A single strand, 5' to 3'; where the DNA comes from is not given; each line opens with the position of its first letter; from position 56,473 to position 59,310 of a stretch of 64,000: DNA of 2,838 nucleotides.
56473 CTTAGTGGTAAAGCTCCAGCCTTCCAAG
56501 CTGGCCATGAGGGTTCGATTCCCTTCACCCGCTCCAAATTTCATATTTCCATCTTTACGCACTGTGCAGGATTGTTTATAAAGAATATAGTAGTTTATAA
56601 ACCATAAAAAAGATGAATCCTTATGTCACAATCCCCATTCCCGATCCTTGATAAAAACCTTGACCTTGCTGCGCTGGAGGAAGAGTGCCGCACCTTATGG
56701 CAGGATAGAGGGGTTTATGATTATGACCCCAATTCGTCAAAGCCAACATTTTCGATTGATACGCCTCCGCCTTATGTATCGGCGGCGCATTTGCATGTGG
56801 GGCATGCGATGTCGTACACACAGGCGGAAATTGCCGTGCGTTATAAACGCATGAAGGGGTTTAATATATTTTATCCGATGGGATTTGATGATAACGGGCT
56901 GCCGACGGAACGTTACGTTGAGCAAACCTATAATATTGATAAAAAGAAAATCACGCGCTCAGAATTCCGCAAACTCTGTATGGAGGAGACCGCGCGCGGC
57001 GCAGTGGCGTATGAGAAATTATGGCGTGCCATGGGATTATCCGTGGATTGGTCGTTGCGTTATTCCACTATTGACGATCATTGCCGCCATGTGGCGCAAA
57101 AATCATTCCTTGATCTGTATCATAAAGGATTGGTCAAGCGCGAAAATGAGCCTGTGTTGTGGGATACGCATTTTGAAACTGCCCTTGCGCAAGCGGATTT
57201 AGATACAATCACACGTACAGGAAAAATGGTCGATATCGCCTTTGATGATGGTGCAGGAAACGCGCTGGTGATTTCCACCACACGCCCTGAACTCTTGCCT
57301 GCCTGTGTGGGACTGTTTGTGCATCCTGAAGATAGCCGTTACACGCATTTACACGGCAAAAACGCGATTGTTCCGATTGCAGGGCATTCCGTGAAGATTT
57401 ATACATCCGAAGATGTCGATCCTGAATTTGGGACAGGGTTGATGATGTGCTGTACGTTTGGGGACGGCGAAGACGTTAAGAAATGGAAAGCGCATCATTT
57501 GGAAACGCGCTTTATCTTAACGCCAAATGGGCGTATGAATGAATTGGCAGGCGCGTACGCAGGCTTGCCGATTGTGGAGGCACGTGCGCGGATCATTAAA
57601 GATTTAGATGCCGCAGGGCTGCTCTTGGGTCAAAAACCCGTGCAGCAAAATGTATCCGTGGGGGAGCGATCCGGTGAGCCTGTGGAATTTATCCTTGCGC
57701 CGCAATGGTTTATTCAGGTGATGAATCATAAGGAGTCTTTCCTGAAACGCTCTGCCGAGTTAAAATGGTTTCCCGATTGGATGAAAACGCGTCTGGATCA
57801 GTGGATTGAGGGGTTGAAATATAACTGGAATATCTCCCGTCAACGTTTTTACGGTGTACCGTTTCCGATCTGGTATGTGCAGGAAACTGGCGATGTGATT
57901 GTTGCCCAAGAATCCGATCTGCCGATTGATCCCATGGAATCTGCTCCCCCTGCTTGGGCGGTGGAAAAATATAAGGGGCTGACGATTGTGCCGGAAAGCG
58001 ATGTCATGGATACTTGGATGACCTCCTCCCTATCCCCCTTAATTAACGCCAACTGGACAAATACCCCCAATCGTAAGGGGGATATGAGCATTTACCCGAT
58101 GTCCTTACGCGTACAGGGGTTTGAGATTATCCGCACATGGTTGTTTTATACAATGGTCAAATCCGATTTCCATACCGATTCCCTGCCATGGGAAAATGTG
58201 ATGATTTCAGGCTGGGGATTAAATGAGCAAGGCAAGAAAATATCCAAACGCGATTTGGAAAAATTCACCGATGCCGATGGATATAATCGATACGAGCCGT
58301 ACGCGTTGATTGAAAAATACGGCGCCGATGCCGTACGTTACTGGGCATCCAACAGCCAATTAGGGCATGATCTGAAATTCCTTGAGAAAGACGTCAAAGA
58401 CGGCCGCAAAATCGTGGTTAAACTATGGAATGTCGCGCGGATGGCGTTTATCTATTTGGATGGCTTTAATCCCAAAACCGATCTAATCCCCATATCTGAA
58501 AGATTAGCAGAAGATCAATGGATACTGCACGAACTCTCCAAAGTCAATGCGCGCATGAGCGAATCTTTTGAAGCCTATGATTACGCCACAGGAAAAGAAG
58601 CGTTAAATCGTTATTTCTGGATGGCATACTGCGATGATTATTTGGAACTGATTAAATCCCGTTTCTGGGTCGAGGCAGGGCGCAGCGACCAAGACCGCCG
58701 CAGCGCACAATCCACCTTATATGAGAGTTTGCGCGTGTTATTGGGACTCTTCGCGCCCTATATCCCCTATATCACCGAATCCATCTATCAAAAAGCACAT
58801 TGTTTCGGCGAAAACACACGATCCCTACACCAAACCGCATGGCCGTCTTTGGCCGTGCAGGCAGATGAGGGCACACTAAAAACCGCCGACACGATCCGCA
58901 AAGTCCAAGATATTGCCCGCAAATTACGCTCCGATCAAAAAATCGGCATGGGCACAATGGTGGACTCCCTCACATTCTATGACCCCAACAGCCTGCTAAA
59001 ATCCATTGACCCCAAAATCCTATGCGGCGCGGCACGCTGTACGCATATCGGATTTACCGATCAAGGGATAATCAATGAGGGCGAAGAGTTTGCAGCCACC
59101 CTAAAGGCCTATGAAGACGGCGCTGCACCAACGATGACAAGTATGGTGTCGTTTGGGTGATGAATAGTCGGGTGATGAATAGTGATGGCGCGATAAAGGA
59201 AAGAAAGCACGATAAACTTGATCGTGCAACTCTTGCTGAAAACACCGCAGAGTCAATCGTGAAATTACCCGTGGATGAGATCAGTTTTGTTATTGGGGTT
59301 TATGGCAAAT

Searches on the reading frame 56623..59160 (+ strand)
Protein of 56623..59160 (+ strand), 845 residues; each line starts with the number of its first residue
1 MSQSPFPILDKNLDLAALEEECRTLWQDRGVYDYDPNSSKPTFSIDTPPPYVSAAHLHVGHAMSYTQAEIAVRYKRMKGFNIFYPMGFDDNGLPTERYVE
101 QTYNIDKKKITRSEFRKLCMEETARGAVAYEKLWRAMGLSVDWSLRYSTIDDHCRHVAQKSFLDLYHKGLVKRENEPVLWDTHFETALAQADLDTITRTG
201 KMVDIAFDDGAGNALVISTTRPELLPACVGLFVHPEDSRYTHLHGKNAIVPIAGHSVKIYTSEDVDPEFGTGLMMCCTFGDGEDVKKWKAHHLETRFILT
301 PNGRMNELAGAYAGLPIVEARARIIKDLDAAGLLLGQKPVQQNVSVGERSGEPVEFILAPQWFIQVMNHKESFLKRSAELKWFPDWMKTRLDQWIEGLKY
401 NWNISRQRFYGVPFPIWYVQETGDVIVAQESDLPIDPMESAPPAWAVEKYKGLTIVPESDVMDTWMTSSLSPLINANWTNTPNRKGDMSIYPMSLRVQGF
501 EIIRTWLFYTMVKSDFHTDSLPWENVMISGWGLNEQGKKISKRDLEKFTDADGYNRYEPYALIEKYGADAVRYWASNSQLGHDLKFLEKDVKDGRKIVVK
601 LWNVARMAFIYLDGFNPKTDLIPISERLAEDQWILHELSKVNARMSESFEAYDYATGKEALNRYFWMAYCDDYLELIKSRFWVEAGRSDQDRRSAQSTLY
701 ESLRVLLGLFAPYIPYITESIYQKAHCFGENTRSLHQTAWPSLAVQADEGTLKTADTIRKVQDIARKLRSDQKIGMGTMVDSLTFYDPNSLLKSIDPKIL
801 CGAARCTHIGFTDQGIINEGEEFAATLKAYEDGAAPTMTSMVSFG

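Call 56: search_protein_families(library=ncbifam, proteins=[window:56623-59160:+], max_evalue=1e-10)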
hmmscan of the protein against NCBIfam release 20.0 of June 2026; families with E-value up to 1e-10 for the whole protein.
window:56623-59160:+ (845 aa): 15 families
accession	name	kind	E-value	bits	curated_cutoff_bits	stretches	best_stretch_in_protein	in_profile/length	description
NF009687.0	PRK13208.1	equivalog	1.4e-278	926.5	738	1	9-790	6-768/801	valine--tRNA ligase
NF000540.1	alt_ValS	exception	2.6e-210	700.5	900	2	106-795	118-810/827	valine--tRNA ligase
TIGR00422.1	valS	equivalog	5.7e-203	676.4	612.1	1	11-786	3-758/863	valine--tRNA ligase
NF004349.1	PRK05729.1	equivalog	5.6e-154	514.5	704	1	11-784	2-740/860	valine--tRNA ligase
TIGR00392.1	ileS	equivalog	6.9e-109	365.3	621.4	2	268-775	322-839/861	isoleucine--tRNA ligase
NF011492.0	PRK14900.1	equivalog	4.7e-108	362.5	1783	1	17-781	17-765/1044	valine--tRNA ligase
NF040702.1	ileS_w_GNAT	exception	3.5e-60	203.7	1999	2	252-767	488-1003/1100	isoleucine--tRNA ligase, N-acetyltransferase domain-containing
NF008957.0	PRK12300.1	subfamily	5.8e-57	193.3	677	2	13-238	4-241/946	leucine--tRNA ligase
TIGR00396.1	leuS_bact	equivalog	5.5e-47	160.4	548.4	1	16-193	4-167/843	leucine--tRNA ligase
NF000257.1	MupA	exception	2e-43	148.4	1900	2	459-774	506-806/1024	mupirocin-resistant isoleucine--tRNA ligase MupA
NF000258.1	MupB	exception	2.9e-40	137.9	1900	2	256-789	295-823/1033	mupirocin-resistant isoleucine--tRNA ligase MupB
TIGR00395.1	leuS_arch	equivalog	2.9e-39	134.8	648.5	1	17-237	2-234/938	leucine--tRNA ligase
TIGR00398.1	metG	equivalog_domain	7.5e-21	74.4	336.35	1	44-190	2-132/530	methionine--tRNA ligase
NF001100.0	PRK00133.1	equivalog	7.2e-16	57.9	587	0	50-189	14-137/676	methionine--tRNA ligase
NF008900.0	PRK12267.1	equivalog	1.3e-14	53.7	598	0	40-171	3-118/648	methionine--tRNA ligase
